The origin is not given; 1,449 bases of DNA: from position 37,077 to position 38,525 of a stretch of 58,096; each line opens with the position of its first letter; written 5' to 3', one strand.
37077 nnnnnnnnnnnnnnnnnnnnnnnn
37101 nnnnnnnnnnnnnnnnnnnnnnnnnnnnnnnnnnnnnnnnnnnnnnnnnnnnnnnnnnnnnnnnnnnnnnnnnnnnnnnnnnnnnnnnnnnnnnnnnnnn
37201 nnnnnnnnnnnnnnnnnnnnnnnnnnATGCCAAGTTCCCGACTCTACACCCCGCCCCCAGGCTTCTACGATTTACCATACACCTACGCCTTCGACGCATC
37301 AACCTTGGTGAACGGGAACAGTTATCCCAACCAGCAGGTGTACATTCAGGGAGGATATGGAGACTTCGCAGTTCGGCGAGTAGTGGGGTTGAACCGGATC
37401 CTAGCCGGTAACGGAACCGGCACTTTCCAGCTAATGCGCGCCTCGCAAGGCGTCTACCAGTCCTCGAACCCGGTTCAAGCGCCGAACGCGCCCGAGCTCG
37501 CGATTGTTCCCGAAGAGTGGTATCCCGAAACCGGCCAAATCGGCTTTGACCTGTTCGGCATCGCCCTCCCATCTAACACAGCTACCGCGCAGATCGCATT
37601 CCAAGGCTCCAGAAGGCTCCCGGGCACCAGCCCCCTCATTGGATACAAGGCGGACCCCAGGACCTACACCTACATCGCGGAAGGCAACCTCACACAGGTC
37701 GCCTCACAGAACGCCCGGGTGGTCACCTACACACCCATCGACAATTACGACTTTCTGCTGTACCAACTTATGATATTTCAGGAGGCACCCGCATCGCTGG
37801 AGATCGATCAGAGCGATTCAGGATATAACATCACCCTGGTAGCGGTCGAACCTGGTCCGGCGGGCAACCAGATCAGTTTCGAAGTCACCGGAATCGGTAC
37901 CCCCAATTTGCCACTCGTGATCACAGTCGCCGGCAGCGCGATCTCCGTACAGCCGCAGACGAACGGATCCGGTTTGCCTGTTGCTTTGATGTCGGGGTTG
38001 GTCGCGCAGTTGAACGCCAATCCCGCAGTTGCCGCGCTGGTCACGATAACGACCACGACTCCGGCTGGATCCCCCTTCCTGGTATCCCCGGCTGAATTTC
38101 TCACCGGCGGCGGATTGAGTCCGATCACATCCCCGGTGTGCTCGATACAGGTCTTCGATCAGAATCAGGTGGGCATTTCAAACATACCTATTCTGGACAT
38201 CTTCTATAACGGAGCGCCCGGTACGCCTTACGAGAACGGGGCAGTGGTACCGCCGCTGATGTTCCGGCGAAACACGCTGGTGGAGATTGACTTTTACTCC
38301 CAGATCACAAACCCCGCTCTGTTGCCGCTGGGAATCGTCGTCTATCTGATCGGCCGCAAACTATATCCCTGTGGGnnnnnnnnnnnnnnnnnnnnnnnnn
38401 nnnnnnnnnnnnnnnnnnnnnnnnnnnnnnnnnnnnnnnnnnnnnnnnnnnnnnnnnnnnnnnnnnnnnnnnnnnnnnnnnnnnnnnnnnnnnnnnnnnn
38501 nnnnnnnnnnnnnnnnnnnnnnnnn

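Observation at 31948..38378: Candidate capsid module built from several beta-rich proteins, with an FtsK/HerA ATPase elsewhere and no tailed-phage hallmark genes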

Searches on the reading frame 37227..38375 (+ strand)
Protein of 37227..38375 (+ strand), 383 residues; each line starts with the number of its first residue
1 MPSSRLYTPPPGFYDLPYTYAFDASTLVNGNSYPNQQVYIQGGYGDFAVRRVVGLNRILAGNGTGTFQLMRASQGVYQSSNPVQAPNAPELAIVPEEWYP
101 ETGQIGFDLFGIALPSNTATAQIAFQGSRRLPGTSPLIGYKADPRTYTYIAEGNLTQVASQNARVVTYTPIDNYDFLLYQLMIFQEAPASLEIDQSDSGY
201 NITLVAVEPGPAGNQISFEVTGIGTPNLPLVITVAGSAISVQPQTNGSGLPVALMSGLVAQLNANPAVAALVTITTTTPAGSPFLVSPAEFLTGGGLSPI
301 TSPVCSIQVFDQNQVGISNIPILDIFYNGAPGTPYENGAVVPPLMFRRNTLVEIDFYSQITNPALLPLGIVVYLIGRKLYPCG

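Call 5: search_protein_families(library=pfam, proteins=[window:37227-38375:+], max_evalue=0.1)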
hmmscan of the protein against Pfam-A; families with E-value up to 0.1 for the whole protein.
window:37227-38375:+ (383 aa): 0 families

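Call 6: search_protein_families(library=phrogs, proteins=[window:37227-38375:+], max_evalue=0.1)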
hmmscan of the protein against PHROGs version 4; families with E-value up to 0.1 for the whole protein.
window:37227-38375:+ (383 aa): 0 families

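Call 14: search_dna_similar(query=window:37227-38375:+, collection=phages, mode=protein, max_evalue=1)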
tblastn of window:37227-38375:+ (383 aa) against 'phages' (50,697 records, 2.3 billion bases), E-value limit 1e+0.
No match.

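Call 25: find_homologous_proteins(query=window:37227-38375:+, max_evalue=0.001)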
Query window:37227-38375:+ (383 aa): 46 proteins with E <= 0.001 among 7355 candidates.
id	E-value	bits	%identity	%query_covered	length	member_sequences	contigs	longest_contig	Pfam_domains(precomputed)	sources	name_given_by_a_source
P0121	1.0e-248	843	100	100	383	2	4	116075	-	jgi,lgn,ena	-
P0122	2.5e-164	565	69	100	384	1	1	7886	-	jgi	jgi:hypothetical protein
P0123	2.6e-163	562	69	100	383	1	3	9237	-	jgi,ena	jgi:hypothetical protein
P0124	2.2e-143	496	61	99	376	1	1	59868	-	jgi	jgi:hypothetical protein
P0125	4.0e-133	462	77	51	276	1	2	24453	-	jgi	jgi:hypothetical protein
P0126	6.9e-133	461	83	48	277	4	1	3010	-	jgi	jgi:hypothetical protein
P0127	1.2e-124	434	72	48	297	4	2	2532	-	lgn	-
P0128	2.9e-124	433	73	48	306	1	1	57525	-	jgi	jgi:hypothetical protein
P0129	1.7e-122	427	74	50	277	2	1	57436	-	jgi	jgi:hypothetical protein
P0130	5.8e-116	406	69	50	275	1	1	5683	-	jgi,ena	-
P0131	7.2e-113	396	51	98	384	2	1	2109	-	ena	-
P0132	1.7e-109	384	51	98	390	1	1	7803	-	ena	-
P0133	1.4e-107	378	49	98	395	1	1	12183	-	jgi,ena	-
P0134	2.0e-103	365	48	99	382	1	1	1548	-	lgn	-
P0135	1.2e-102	362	49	98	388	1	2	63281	-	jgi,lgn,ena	jgi:hypothetical protein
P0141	1.0e-94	336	64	50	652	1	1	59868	PF14312.13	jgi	jgi:hypothetical protein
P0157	9.6e-63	231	37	99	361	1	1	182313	-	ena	-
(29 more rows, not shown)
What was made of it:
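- Checked: The 37227 ATG start of the 383-aa protein is supported by an identical 383-aa database protein, P0121 (call 25).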

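Call 32: find_encoding_contigs(protein=P0157, flank=10000, max_places=3)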
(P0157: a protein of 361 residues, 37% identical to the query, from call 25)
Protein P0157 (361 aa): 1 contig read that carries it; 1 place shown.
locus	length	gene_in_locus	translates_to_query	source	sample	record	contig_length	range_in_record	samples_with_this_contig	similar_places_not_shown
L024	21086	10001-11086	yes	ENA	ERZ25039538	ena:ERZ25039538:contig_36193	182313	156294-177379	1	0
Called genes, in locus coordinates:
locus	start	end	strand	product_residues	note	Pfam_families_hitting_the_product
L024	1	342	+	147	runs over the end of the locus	PF00226:DnaJ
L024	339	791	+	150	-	-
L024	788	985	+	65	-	-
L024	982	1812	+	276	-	-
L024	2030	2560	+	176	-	-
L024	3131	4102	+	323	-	-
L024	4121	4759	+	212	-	-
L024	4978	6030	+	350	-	-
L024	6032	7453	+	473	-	PF01075:Glyco_transf_9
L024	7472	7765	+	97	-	-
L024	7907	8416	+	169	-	-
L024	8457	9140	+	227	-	-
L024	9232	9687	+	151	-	-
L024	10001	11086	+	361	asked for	-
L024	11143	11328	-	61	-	-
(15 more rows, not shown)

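Call 38: predict_structure(alignment_id=A2)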
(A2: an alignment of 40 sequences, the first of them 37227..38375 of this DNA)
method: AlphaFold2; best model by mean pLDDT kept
length: 383 residues; sequences in the alignment: 40
mean_pLDDT: 88.9   pTM: 0.82
mean pLDDT of the five models: 88.9, 88.4, 87.0, 86.8, 85.4
residues with pLDDT >= 90: 252; 70-90: 104; 50-70: 23; < 50: 4
segments of 3 or more residues with pLDDT < 50: 1-4
pLDDT, mean of each block of 10 residues (from residue 1): 61 90 96 94 85 90 88 82 71 74 92 94 92 85 94 95 96 93 95 83 92 93 92 96 93 88 96 84 76 94 95 92 93 75 87 97 93 95 80
secondary structure, 60 per line:
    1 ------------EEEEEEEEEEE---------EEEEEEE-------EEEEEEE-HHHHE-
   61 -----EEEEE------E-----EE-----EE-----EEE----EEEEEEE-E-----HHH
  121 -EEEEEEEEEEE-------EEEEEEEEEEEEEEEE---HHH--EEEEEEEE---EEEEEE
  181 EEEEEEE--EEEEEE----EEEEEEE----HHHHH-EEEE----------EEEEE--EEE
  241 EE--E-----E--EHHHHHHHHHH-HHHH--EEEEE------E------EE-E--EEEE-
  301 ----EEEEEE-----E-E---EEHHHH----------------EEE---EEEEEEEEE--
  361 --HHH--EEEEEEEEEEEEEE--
elements in order: E13-23 E33-39 E47-53 H55-58 E66-70 E97-99 E104-110 E122-132 E140-155 E164-171 E175-187 E190-195 E200-206 H211-215 E217-220 E231-235 E238-242 H255-264 H266-269 E272-276 E296-299 E305-310 H324-327 E344-346 E350-358 E368-381
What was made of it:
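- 37227..38378 (+): 383-aa protein: two tandem jelly-roll sandwiches (about 1-135, and 136-197 plus 296-383) with an alpha/beta domain inserted at about 198-295. It is a candidate vertex or host-recognition protein, or alternatively a double-jelly-roll capsomer. AF2 pLDDT 88.9, pTM 0.82 (call 38).
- Checked: The 383-aa protein is strongly beta (pLDDT 88.9, pTM 0.82): two beta-sandwiches plus an alpha/beta insert (call 38).
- The confident model shows two jelly rolls plus an insert (call 38).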

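Call 40: fold_search(model_id=the predicted structure, library=pdb)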
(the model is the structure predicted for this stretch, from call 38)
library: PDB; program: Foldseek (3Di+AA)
matches with E <= 10: 529; with E <= 0.001: 2
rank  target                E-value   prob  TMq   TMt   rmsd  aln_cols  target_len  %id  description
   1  8hif_C1               3.6e-04  0.47  0.15  0.13  23.2       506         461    7  One asymmetric unit of Singapore grouper iridovirus capsid (released 2023-04-19)
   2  5j7o_B                5.8e-04  0.41  0.19  0.13  30.3       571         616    8  Faustovirus major capsid protein (released 2016-05-18)
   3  2ygb_B                1.2e-03  0.30  0.17  0.13  24.8       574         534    9  Structure of vaccinia virus D13 scaffolding protein (released 2011-07-20)
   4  6bec_C                1.5e-03  0.63  0.24  0.18  22.1       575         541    9  Crystal structure of VACV D13 in complex with Rifabutin (released 2018-07-18)
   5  8hif_A2               1.9e-03  0.28  0.17  0.14  24.0       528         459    8  One asymmetric unit of Singapore grouper iridovirus capsid (released 2023-04-19)
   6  6l2t_C                2.5e-03  0.44  0.18  0.12  24.5       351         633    8  African swine fever virus major capsid protein p72 (released 2020-03-04)
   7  7vff_A                2.7e-03  0.25  0.18  0.14  24.4       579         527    9  Cryo-EM structure of Vaccinia virus scaffolding protein D13 with N-terminal 17 residue truncation (released 2022-02-23)
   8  8hif_A3               3.0e-03  0.13  0.12  0.10  24.5       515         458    8  One asymmetric unit of Singapore grouper iridovirus capsid (released 2023-04-19)
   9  5wja_D                4.6e-03  0.66  0.18  0.22  18.9       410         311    8  Crystal structure of H107A peptidylglycine alpha-hydroxylating monooxygenase (PHM) in complex with citrate (released 2018-07-18)
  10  6an3                  4.6e-03  0.54  0.17  0.20  19.5       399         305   10  Crystal structure of H172A-peptidylglycine alpha-hydroxylating monooxygenase (PHM) mutant soaked with peptide (no CuH bo (released 2018-07-18)
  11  6bec_B                5.7e-03  0.20  0.18  0.14  24.3       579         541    8  Crystal structure of VACV D13 in complex with Rifabutin (released 2018-07-18)
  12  3mll                  6.0e-03  0.38  0.16  0.19  21.2       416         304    9  Reduced (Cu+) peptidylglycine alpha-hydroxylating monooxygenase (PHM) with bound azide (released 2011-03-02)
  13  3s6p_C                6.4e-03  0.06  0.09  0.07  22.4       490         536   10  Crystal Structure of Helicoverpa Armigera Stunt Virus (released 2012-05-30)
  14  5ckm                  7.5e-03  0.28  0.16  0.20  27.2       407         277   10  The CUB1-EGF-CUB2 domains of rat MBL-associated serine protease-2 (MASP-2) bound to Ca2+ (released 2017-01-18)
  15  6bed_A                7.9e-03  0.16  0.17  0.13  24.2       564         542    9  Crystal structure of VACV D13 in complex with Rifampicin (released 2018-07-18)
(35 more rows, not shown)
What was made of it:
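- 37227..38378 (+): Foldseek PDB top hits are DJR capsid proteins (SGIV 3.6e-4, Faustovirus 5.8e-4, D13, ASFV p72) but TM is 0.24 or lower (call 40).
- The top eight PDB hits are all double-jelly-roll capsid or scaffold proteins (call 40).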

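Call 42: search_solved_structures(query=A2, max_evalue=10)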
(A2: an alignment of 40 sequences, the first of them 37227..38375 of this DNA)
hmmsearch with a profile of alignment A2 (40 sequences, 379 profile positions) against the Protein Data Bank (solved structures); distinct sequences matched with E-value up to 10: 0.

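Call 52: fold_search(model_id=the predicted structure, library=viral)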
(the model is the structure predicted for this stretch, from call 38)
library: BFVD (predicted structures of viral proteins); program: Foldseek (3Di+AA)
matches with E <= 10: 910; with E <= 0.001: 10
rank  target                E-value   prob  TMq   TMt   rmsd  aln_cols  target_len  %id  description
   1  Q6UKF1                1.5e-05  0.98  0.18  0.22  27.4       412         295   12  Gp01 [Burkholderia phage Bcep43]
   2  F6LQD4                1.7e-05  1.00  0.22  0.20   6.3       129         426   26  (no name in the UniProt tables at hand)
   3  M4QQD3                3.4e-05  0.47  0.14  0.10  23.9       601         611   10  (no name in the UniProt tables at hand)
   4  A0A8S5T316            6.1e-05  1.00  0.25  0.38  14.0       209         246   16  Uncharacterized protein [Myoviridae sp. ctqfO1]
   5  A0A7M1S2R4            6.8e-05  1.00  0.22  0.20  17.1       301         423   14  Uncharacterized protein [uncultured phage cr128_1]
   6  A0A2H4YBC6            7.2e-05  0.77  0.18  0.16  22.1       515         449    9  (no name in the UniProt tables at hand)
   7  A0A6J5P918            5.1e-04  1.00  0.23  0.10  10.3       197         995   19  Uncharacterized protein [uncultured Caudovirales phage]
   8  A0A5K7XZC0            5.1e-04  0.80  0.22  0.18  23.1       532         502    9  Major capsid protein homolog protein [Abalone asfa-like virus]
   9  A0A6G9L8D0            6.0e-04  0.60  0.16  0.20  25.0       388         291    8  (no name in the UniProt tables at hand)
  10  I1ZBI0                6.3e-04  0.98  0.22  0.31  16.7       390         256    9  (no name in the UniProt tables at hand)
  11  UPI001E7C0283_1       1.4e-03  0.15  0.10  0.05  23.1       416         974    7  (no name look-up for this kind of identifier)
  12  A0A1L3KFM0            1.5e-03  0.10  0.11  0.09  27.3       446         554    8  Uncharacterized protein [Beihai noda-like virus 19]
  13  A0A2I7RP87            1.9e-03  0.18  0.13  0.13  21.6       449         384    8  (no name in the UniProt tables at hand)
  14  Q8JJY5                2.5e-03  0.33  0.19  0.16  20.8       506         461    8  Major capsid protein [Spodoptera frugiperda ascovirus 1a]
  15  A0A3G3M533            2.7e-03  0.15  0.13  0.08  19.1       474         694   12  Esterase [Arthrobacter phage Seahorse]
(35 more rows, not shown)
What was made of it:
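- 37227..38378 (+): BFVD hits are mixed (call 52).
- For the 383-aa model TM is 0.24 or lower, and the BFVD hits include uncharacterised proteins of tailed phages such as Bcep43 gp01 (calls 40, 52). BFVD matches of the 383-aa model include uncharacterised proteins of tailed phages (call 52).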

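Call 54: search_protein_families(library=pfam, alignment_id=A2, max_evalue=1)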
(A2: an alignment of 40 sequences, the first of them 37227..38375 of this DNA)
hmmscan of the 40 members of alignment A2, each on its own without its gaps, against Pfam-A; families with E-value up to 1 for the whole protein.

A. member 1, window:37227-38375:+ (383 aa): 1 family
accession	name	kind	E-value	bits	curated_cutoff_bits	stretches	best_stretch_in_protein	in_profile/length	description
PF13407.12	Peripla_BP_4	-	0.14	12.1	35.1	1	121-173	198-249/258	Periplasmic binding protein domain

B. families by the number of members that match (of 40 scanned): 10 families
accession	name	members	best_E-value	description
PF25369.1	SH3_VIII-1_N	1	0.016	Myosin-1-like, N-terminal SH3 domain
PF17481.7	Phage_sheath_domII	1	0.019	Phage tail sheath protein beta-sandwich domain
PF22797.1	SlpA_D2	1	0.053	SlpA domain II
PF17468.7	GP52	1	0.082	Phage gene product 52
PF19865.4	DUF6338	1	0.082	Family of unknown function (DUF6338)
PF13407.12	Peripla_BP_4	1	0.14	Periplasmic binding protein domain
PF19105.5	DUF5792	1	0.18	Family of unknown function (DUF5792)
PF10797.14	YhfT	1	0.19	Protein of unknown function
PF14352.11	DUF4402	1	0.46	Domain of unknown function (DUF4402)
PF17626.7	IncF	1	0.49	Inclusion membrane protein F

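Call 70: search_protein_representatives(alignment_id=A2)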
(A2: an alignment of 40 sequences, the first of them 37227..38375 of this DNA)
Query: 40 sequences, 379 profile positions. Proteins with E-value up to 0.001 (for the whole library): 1882; up to 1e-10: 443; up to 1e-30: 175. The best 150 are listed.
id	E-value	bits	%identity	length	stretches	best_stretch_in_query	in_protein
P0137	3.6e-145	500.7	-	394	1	2-379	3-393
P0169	2.0e-141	488.4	-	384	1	3-379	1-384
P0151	4.1e-138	477.5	-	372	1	3-379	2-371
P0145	2.2e-137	475.1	-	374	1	1-379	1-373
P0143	2.8e-136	471.5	-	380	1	3-379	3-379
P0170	5.4e-135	467.2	-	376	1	3-379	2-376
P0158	1.7e-133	462.3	-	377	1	3-379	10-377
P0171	5.2e-133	460.7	-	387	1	3-379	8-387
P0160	4.9e-132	457.5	-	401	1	1-379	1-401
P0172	1.6e-131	455.8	-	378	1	3-379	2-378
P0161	4.3e-131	454.4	-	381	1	2-379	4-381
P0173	2.2e-130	452.1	-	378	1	5-379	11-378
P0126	2.4e-127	442.0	-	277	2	3-187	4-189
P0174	3.5e-127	441.5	-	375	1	3-379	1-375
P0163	9.3e-127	440.1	-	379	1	2-379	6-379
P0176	9.8e-122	423.6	-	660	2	3-262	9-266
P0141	3.4e-109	382.3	-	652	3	1-188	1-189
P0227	6.1e-57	210.3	-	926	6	192-298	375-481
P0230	2.3e-55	205.2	-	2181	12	191-295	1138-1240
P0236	4.5e-52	194.3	-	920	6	193-293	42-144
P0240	9.1e-50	186.7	-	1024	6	188-282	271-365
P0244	1.0e-45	173.4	-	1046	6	194-293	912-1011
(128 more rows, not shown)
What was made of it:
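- The inserted domain of the 383-aa protein is a repeat unit in 900-2181-aa proteins (call 70).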

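Call 98: search_protein_families(library=pfam, proteins=[P0230, P0227, P0236, P0240, P0244, P0141, P0176], max_evalue=0.001)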
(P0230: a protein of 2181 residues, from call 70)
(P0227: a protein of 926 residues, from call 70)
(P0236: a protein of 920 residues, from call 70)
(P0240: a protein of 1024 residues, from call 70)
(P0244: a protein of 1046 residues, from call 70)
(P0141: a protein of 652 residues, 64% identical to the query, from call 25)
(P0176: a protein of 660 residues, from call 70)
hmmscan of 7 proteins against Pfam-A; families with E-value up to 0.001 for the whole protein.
P0230 (2181 aa): 0 families

P0227 (926 aa): 0 families

P0236 (920 aa): 0 families

P0240 (1024 aa): 0 families

P0244 (1046 aa): 0 families

P0141 (652 aa): 1 family
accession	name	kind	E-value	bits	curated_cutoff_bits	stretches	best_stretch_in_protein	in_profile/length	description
PF14312.12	FG-GAP_2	-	2.6e-10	40.8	23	0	370-414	5-47/49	FG-GAP repeat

P0176 (660 aa): 0 families
